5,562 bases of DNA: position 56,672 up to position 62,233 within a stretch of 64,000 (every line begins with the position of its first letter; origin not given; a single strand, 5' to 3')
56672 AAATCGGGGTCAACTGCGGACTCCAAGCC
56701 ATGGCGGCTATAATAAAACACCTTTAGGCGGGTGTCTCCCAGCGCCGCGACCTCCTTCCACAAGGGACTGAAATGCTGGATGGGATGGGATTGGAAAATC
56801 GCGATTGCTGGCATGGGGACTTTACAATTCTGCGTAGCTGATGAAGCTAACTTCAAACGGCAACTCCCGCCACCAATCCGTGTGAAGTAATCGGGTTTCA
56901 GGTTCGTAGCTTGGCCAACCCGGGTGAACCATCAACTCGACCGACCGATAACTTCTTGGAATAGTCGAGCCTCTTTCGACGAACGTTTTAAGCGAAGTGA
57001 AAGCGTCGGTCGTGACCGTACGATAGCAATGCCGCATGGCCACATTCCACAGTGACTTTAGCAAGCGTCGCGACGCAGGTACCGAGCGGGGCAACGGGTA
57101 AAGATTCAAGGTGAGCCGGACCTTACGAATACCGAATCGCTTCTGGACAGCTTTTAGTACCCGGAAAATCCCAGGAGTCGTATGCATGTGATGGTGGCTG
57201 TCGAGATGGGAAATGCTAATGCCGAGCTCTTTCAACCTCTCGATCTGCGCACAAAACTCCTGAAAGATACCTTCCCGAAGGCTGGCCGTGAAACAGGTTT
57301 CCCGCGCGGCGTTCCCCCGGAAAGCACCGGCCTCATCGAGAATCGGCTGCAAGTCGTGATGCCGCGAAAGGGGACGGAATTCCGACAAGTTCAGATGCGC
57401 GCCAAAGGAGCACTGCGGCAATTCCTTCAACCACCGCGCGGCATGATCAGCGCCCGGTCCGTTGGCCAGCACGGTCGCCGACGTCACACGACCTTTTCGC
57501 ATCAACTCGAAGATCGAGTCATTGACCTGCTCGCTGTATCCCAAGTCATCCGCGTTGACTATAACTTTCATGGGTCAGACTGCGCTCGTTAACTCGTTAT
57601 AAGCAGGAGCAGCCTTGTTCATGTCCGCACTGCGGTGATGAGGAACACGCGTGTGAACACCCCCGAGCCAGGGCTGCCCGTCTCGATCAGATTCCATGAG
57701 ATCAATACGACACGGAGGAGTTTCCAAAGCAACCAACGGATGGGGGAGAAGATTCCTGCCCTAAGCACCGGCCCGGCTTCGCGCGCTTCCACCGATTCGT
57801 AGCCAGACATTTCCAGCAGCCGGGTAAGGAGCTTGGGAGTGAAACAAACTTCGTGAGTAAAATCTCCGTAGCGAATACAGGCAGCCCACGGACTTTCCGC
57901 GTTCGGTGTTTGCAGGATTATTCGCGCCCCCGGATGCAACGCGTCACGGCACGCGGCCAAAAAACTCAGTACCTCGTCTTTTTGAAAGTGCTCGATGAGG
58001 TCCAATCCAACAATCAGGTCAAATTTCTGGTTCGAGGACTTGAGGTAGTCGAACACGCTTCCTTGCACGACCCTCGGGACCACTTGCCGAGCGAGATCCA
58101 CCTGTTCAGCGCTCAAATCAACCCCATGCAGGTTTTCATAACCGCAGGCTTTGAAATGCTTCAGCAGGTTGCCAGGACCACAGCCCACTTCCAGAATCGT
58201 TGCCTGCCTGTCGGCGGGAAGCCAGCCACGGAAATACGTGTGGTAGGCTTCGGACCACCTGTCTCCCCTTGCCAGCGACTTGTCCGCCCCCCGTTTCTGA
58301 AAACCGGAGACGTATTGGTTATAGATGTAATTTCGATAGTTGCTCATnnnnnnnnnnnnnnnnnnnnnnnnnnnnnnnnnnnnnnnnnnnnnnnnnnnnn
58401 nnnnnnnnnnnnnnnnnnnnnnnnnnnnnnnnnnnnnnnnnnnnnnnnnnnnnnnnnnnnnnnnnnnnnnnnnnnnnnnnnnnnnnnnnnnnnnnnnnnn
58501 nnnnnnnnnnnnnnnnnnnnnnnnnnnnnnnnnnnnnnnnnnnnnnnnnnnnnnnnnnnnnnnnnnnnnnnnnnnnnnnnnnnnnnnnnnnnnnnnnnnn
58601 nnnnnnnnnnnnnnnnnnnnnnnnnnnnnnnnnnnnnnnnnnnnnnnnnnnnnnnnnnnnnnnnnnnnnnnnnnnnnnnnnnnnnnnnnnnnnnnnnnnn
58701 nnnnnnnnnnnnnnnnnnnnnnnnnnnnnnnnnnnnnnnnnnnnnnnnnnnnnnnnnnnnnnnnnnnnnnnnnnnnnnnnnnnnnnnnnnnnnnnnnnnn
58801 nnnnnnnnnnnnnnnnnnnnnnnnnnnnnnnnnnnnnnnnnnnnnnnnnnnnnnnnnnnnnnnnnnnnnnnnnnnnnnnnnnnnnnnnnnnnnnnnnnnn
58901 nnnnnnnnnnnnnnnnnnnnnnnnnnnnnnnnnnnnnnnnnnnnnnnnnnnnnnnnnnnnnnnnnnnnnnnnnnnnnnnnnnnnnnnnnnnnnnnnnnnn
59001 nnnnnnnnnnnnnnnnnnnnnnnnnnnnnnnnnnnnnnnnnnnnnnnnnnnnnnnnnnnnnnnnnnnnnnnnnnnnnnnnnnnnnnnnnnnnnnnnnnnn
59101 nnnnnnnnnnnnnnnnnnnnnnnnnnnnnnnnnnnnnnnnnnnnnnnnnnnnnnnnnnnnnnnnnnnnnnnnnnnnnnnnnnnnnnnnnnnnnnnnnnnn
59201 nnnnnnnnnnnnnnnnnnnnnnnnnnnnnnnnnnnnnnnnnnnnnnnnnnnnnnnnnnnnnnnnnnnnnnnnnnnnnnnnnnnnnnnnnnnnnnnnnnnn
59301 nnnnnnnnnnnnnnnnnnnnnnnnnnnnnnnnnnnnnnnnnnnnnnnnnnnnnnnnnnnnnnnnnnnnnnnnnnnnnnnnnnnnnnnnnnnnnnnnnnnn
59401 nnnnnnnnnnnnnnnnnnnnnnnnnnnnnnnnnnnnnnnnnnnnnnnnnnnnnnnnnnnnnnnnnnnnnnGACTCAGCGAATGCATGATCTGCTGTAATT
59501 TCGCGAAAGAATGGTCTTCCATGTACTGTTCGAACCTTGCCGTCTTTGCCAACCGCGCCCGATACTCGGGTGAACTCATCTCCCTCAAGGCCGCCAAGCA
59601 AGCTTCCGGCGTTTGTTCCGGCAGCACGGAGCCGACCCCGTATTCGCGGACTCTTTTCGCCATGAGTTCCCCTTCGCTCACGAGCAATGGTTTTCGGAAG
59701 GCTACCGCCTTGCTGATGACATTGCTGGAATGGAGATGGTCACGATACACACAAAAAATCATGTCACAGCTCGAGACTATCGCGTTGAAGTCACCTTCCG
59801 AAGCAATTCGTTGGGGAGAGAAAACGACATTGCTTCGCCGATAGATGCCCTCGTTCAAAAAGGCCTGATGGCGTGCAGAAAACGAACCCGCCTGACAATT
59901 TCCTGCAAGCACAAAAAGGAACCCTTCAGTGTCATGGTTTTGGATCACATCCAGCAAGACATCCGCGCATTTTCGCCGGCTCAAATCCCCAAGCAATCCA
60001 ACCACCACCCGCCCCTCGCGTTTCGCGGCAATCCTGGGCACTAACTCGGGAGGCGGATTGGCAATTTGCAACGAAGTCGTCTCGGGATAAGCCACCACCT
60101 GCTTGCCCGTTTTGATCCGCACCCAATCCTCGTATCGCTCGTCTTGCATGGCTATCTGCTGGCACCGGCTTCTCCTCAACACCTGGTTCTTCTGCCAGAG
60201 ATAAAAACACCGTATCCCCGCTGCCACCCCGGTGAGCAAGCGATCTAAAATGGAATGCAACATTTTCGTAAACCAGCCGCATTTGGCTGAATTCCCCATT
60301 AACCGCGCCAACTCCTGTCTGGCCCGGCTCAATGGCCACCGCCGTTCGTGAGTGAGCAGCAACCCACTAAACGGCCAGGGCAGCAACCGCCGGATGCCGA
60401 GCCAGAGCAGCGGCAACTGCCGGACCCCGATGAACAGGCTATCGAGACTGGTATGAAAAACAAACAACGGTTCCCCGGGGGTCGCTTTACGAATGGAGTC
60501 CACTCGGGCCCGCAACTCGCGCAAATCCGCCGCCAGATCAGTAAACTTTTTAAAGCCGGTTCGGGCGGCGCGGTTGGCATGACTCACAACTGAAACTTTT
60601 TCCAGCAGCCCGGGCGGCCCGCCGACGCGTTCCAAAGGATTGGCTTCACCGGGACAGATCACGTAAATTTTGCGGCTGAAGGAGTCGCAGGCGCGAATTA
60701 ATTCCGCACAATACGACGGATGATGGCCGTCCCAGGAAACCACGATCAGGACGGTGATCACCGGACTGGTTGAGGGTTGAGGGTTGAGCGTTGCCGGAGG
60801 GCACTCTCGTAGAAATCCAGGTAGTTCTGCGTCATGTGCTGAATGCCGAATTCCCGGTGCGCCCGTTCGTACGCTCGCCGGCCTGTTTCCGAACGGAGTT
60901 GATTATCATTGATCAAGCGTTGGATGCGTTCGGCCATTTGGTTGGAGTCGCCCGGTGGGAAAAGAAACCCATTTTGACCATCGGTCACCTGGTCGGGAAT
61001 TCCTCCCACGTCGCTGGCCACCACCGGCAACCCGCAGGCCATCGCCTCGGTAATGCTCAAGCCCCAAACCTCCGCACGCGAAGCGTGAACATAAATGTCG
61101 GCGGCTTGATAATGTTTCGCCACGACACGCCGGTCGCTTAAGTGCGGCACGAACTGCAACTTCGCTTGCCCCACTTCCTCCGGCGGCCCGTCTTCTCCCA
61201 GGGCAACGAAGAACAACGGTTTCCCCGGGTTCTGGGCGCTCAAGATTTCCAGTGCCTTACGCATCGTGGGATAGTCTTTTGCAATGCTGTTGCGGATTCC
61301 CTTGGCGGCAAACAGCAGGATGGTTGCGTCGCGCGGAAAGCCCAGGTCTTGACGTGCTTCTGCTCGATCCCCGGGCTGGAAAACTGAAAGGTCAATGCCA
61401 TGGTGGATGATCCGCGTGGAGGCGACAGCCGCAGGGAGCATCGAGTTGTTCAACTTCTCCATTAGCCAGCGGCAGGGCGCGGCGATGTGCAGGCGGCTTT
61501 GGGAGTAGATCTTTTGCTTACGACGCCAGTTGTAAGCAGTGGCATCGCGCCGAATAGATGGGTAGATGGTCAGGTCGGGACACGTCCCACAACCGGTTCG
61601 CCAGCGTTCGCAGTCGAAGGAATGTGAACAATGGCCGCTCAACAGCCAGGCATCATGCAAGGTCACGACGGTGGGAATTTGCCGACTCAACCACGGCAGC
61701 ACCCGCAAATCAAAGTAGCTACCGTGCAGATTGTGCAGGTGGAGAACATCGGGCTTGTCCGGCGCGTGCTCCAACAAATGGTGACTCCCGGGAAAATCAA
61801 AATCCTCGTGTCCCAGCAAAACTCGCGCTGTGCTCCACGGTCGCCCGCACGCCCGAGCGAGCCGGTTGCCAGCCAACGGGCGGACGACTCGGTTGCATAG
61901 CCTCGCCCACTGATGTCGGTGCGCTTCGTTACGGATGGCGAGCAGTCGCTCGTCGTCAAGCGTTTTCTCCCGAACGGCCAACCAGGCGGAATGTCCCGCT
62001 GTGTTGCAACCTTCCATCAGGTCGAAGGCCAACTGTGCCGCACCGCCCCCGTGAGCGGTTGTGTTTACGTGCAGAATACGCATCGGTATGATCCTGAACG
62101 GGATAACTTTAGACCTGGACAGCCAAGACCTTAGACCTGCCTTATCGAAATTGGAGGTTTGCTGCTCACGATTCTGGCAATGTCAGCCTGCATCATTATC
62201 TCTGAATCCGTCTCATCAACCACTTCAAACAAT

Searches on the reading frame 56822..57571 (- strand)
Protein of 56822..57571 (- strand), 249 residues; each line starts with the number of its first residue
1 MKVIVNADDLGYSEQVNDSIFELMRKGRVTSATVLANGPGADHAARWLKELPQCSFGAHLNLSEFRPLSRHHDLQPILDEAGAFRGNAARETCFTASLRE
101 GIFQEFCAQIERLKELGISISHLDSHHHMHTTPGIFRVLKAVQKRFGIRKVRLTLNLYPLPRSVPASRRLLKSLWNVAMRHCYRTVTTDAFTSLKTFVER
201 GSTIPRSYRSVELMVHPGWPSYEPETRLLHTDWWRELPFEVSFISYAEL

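Call 12: search_protein_families(library=pfam, proteins=[window:56822-57571:-], max_evalue=0.001)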
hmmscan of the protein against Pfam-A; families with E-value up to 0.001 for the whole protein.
window:56822-57571:- (249 aa): 1 family
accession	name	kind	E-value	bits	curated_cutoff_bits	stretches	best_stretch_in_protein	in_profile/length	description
PF04794.17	YdjC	-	1.3e-48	166.6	29.7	1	2-228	1-238/266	YdjC-like protein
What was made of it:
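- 56822..57571 (-): Upstream YdjC/ChbG-family putative carbohydrate deacetylase gene. Its stop lies 7 nt before the ATG of the fused GT. Pfam YdjC 166.6 bits (call 12).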

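Call 13: find_encoding_contigs(protein=window:56822-57571:-, flank=10000)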
Protein window:56822-57571:- (249 aa): 3 contigs read that carry it; 3 places shown.
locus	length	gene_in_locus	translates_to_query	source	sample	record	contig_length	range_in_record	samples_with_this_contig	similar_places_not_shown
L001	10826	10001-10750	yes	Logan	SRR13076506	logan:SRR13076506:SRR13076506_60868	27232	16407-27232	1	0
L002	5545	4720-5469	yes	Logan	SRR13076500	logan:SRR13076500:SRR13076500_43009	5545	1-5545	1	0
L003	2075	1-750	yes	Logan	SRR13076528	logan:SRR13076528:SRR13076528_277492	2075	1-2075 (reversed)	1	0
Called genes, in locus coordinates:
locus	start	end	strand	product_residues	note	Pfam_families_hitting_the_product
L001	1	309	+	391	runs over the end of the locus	PF13579:Glyco_trans_4_4, PF13439:Glyco_transf_4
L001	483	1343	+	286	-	PF02585:PIG-L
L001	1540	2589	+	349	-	PF13480:Acetyltransf_6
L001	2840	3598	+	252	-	PF01522:Polysacc_deac_1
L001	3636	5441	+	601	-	PF00702:Hydrolase (faint)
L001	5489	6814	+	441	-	PF13439:Glyco_transf_4, PF00534:Glycos_transf_1, PF13692:Glyco_trans_1_4, PF13524:Glyco_trans_1_2, PF20706:GT4-conflict (weak)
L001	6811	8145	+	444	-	-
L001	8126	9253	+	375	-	PF13524:Glyco_trans_1_2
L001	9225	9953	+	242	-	PF13489:Methyltransf_23, PF02353:CMAS, PF13847:Methyltransf_31, PF08241:Methyltransf_11, PF08242:Methyltransf_12, PF13649:Methyltransf_25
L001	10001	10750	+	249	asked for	PF04794:YdjC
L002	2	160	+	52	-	?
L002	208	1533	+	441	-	PF13439:Glyco_transf_4, PF00534:Glycos_transf_1, PF13692:Glyco_trans_1_4, PF13524:Glyco_trans_1_2, PF20706:GT4-conflict (weak)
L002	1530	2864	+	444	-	-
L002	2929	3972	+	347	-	PF13524:Glyco_trans_1_2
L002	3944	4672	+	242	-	PF13489:Methyltransf_23, PF02353:CMAS, PF13847:Methyltransf_31, PF08241:Methyltransf_11, PF08242:Methyltransf_12, PF13649:Methyltransf_25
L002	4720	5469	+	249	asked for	PF04794:YdjC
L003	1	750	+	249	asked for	PF04794:YdjC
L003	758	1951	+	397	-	PF13579:Glyco_trans_4_4 (faint), PF00534:Glycos_transf_1, PF13692:Glyco_trans_1_4, PF13524:Glyco_trans_1_2, PF20706:GT4-conflict (weak)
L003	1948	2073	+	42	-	?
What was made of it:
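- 56822..57571 (-): Exact copies on three independent Logan contigs (call 13).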

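Call 18: list_cluster_members(proteins=[L003:758-1948:+])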
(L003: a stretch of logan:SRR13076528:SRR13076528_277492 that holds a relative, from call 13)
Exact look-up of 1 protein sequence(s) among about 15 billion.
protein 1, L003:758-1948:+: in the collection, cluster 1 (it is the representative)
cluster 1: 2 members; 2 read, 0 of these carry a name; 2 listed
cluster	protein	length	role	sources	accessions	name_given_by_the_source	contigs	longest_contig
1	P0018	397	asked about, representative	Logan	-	-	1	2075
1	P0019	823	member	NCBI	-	-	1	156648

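Call 21: find_encoding_contigs(protein=P0019, flank=10000)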
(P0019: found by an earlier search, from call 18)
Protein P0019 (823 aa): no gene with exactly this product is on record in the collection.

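Call 34: find_related_loci(query=A1, collection=genome_contigs, flank=10000)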
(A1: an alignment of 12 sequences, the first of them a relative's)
Query A1 (397 aa) in genome_contigs; peptide patterns used: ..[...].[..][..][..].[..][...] (x = any residue, [..] = any of these).
599 stretches matched a pattern (row limit reached: there are more); 587 encode a relative of the query (tblastn E <= 1e-3); the best 80 are kept; 80 distinct loci.
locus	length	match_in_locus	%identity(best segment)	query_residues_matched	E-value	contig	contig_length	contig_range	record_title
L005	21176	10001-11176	44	4-394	5e-101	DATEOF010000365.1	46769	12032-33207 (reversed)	MAG TPA_asm: Polyangiales bacterium isolate SMAG_U8988 k141_2227787, whole genome shotgun sequence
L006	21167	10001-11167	38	4-394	1e-75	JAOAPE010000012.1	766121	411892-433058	MAG: Acidobacteriales bacterium isolate RYN_6 scaffold_4565326, whole genome shotgun sequence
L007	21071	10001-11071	41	4-363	3e-71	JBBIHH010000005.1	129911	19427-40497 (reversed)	MAG: Acidobacteriota bacterium isolate SIS170217_bin_11 NODE_55_length_129911_cov_14.9869, whole genome shotgun sequence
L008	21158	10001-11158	40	2-387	2e-71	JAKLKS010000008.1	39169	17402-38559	MAG: Planctomycetota bacterium isolate MAG.395 MAG.395-NODE_8_length_39169_cov_4.375483, whole genome shotgun sequence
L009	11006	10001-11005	41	2-332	3e-70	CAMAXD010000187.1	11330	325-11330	MAG: Candidatus Kuenenia stuttgartiensis isolate ME-08apr19-56 genome assembly, contig: ME-08apr19-C12400, whole genome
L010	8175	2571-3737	37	1-386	8e-69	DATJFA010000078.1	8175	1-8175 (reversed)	MAG TPA_asm: Terriglobales bacterium isolate SMAG_U15447 k141_12080084, whole genome shotgun sequence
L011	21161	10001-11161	38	4-388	2e-66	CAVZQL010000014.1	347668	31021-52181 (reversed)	MAG: uncultured Acidobacteriota bacterium isolate MFD05705.bin.1.234 genome assembly, contig: contig_66761, whole genome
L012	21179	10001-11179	37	1-388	4e-66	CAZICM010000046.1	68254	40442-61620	MAG TPA_asm: uncultured Polyangiaceae bacterium isolate binchicken_co16_258 genome assembly, contig: NODE_689_length_682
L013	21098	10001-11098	37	4-369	7e-65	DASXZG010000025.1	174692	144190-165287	MAG TPA_asm: Caulobacteraceae bacterium isolate SMAG_U4845 k141_1863210, whole genome shotgun sequence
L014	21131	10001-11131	40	2-380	3e-64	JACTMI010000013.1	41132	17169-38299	MAG: Acidobacteria bacterium isolate BJ1 scaffold_839, whole genome shotgun sequence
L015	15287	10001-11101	35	4-369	3e-64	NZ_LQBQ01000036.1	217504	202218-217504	Ruegeria marisrubri strain ZGT118 contig_6, whole genome shotgun sequence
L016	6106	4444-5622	34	4-393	3e-63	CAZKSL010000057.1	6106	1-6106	MAG TPA_asm: Candidatus Hadarchaeota archaeon isolate SRP323688_co1_12 genome assembly, contig: NODE_17935_length_6106_c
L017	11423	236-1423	36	4-397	9e-63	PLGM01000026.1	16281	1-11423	MAG: Acidobacteriaceae bacterium isolate bog_218 73.20110800_S3D.19_contig_11568, whole genome shotgun sequence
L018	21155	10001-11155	36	4-386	9e-63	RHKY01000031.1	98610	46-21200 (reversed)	MAG: Acidobacteria bacterium isolate ACB1 N2_1.scaffold_223, whole genome shotgun sequence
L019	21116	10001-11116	34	4-371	1e-61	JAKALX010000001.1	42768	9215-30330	MAG: Chloroflexi bacterium isolate WY5.bin143 NODE_1230_length_42768_cov_1.995286, whole genome shotgun sequence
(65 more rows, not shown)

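Call 65: find_homologous_proteins(query=window:56822-57571:-)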
Query window:56822-57571:- (249 aa): 441 proteins with E <= 0.001 among 943 candidates; the best 120 are listed.
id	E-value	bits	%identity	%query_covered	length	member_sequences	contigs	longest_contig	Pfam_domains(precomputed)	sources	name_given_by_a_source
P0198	2.9e-167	572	100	100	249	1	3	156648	PF04794.18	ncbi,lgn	-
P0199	1.8e-90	321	59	100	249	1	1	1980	PF04794.18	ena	-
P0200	8.9e-89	315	56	100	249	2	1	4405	PF04794.18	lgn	-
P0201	2.6e-86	307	58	100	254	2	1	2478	PF04794.18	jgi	-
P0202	6.5e-86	306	56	100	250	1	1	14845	PF04794.18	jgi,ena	jgi:predicted glycoside hydrolase/deacetylase ChbG (UPF0249 family)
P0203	1.3e-85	305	57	100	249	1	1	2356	PF04794.18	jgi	jgi:predicted glycoside hydrolase/deacetylase ChbG (UPF0249 family)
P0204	1.4e-85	305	57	100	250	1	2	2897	PF04794.18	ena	-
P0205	1.7e-85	305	57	100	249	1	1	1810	PF04794.18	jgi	jgi:predicted glycoside hydrolase/deacetylase ChbG (UPF0249 family)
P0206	2.2e-85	304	57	100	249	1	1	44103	PF04794.18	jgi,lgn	-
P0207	9.6e-85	302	56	100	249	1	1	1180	PF04794.18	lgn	-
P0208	1.4e-84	302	58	100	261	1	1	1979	PF04794.18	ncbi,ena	-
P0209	7.1e-84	299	57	100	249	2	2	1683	PF04794.18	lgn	-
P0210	7.6e-84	299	55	100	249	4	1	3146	PF04794.18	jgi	jgi:predicted glycoside hydrolase/deacetylase ChbG (UPF0249 family)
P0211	1.3e-83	298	57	100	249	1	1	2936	PF04794.18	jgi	-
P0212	3.5e-83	297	55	100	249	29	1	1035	PF04794.18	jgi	jgi:predicted glycoside hydrolase/deacetylase ChbG (UPF0249 family)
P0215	6.8e-83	296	56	100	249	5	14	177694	PF04794.18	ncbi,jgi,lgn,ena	-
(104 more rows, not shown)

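Call 66: find_encoding_contigs(protein=P0206, flank=6000, max_places=1)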
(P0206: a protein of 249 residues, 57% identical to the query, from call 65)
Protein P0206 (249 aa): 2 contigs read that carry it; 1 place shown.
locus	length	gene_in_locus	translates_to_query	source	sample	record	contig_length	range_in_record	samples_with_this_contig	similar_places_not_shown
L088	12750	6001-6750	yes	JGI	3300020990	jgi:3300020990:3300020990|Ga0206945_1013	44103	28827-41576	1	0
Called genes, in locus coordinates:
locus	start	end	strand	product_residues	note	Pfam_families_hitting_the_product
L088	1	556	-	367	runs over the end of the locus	-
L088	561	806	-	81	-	-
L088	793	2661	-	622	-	-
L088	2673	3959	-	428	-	PF03446:NAD_binding_2 (weak), PF03721:UDPG_MGDP_dh_N, PF00984:UDPG_MGDP_dh, PF03720:UDPG_MGDP_dh_C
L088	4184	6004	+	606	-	PF00702:Hydrolase (faint)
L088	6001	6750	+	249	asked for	PF04794:YdjC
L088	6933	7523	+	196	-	PF13578:Methyltransf_24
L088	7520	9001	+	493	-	PF01943:Polysacc_synt, PF13440:Polysacc_synt_3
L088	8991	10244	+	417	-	PF13579:Glyco_trans_4_4, PF13692:Glyco_trans_1_4, PF00534:Glycos_transf_1 (weak), PF13524:Glyco_trans_1_2 (weak)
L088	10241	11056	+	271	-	PF05050:Methyltransf_21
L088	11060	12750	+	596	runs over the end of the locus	PF13243:SQHop_cyclase_C (faint), PF09492:Pec_lyase (faint), PF05148:Methyltransf_8, PF13489:Methyltransf_23, PF24675:NpmA (weak), PF08241:Methyltransf_11, PF08242:Methyltransf_12, PF13649:Methyltransf_25, +2 more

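Call 67: find_encoding_contigs(protein=P0215, flank=6000, max_places=2)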
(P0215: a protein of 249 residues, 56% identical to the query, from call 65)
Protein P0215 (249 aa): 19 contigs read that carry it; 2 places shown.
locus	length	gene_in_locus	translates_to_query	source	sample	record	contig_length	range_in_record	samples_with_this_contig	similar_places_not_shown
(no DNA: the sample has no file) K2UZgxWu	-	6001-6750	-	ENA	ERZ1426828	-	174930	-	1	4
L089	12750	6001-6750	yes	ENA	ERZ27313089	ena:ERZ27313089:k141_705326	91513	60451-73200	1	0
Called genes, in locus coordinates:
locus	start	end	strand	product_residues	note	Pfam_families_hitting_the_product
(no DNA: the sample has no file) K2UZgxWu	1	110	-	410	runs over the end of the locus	PF00534:Glycos_transf_1, PF13692:Glyco_trans_1_4, PF13524:Glyco_trans_1_2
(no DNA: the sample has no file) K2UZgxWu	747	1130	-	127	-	PF00534:Glycos_transf_1, PF13692:Glyco_trans_1_4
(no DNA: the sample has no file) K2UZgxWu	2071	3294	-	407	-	-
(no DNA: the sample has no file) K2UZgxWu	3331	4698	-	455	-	PF01943:Polysacc_synt, PF13440:Polysacc_synt_3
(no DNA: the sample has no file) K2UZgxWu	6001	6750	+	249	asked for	PF04794:YdjC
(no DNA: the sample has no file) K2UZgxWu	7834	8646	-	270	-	-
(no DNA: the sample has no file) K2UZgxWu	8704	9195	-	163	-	-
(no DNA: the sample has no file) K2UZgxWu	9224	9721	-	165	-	-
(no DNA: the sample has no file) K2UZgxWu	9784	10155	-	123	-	-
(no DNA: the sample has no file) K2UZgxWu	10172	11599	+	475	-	PF00037:Fer4 (faint), PF12797:Fer4_2 (faint), PF12837:Fer4_6 (faint), PF13237:Fer4_10 (faint), PF12838:Fer4_7, PF01855:POR_N, PF17147:PFOR_II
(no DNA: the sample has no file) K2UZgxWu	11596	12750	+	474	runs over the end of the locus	PF02775:TPP_enzyme_C, PF01558:POR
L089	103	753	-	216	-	PF00132:Hexapep (faint)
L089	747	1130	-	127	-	PF00534:Glycos_transf_1, PF13692:Glyco_trans_1_4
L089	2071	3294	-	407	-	-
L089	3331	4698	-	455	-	PF01943:Polysacc_synt, PF13440:Polysacc_synt_3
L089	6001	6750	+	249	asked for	PF04794:YdjC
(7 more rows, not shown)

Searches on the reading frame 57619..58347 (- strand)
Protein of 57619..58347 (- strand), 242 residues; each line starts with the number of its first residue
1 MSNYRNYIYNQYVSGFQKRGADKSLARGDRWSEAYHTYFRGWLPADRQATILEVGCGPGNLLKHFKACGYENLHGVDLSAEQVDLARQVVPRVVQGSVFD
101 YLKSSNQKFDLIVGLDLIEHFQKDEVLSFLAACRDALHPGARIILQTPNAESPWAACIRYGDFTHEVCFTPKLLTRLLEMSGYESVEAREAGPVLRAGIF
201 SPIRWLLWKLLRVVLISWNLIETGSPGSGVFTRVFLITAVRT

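Call 12: search_protein_families(library=pfam, proteins=[window:57619-58347:-], max_evalue=0.001)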
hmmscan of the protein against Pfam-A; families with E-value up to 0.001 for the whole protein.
window:57619-58347:- (242 aa): 6 families
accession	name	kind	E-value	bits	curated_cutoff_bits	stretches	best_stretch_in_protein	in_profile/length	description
PF13489.12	Methyltransf_23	-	4.7e-20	72.4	27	1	45-187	20-163/164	Methyltransferase domain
PF13649.12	Methyltransf_25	-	8e-15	55.8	27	1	51-140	1-96/97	Methyltransferase domain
PF08241.18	Methyltransf_11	-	6.8e-13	49.5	21.2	1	52-144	1-94/95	Methyltransferase domain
PF08242.18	Methyltransf_12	-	7.5e-13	49.5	30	1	52-143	1-98/98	Methyltransferase domain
PF02353.26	CMAS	-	3.7e-10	40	27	1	49-150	64-169/273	Mycolic acid cyclopropane synthetase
PF13847.12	Methyltransf_31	-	2.7e-08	34.1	27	1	47-158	3-122/145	Methyltransferase domain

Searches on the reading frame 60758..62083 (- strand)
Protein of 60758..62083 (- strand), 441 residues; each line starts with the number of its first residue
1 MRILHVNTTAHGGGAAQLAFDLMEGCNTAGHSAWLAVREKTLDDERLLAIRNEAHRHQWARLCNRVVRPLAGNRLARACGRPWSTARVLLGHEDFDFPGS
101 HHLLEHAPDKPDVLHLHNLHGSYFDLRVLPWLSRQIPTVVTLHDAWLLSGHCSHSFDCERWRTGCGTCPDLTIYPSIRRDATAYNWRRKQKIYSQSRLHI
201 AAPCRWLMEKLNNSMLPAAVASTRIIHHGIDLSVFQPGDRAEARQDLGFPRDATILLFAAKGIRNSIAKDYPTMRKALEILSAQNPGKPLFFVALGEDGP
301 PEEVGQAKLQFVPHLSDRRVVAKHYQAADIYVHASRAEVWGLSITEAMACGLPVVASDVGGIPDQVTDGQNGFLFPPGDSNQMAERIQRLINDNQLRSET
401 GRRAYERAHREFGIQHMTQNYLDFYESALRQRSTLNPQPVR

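Call 12: search_protein_families(library=pfam, proteins=[window:60758-62083:-], max_evalue=0.001)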
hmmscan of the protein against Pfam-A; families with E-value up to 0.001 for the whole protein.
window:60758-62083:- (441 aa): 6 families
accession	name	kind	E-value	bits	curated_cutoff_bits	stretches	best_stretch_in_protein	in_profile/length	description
PF00534.26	Glycos_transf_1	-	1.9e-29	102.9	26.4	1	242-407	4-172/172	Glycosyl transferases group 1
PF13692.12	Glyco_trans_1_4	-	8.3e-26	91.4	27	1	279-393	25-142/142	Glycosyl transferases group 1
PF13524.12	Glyco_trans_1_2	-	1.5e-11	44.9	25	1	308-423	28-144/144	Glycosyl transferase-like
PF13439.12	Glyco_transf_4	-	3.3e-09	37.4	28.5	1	13-233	2-169/170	Glycosyltransferase Family 4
PF20706.3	GT4-conflict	-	3.2e-07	30.1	26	1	308-369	262-323/385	Family 4 Glycosyltransferase in conflict systems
PF13579.12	Glyco_trans_4_4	-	0.00021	22.1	29.7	1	13-153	1-113/158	Glycosyl transferase 4-like domain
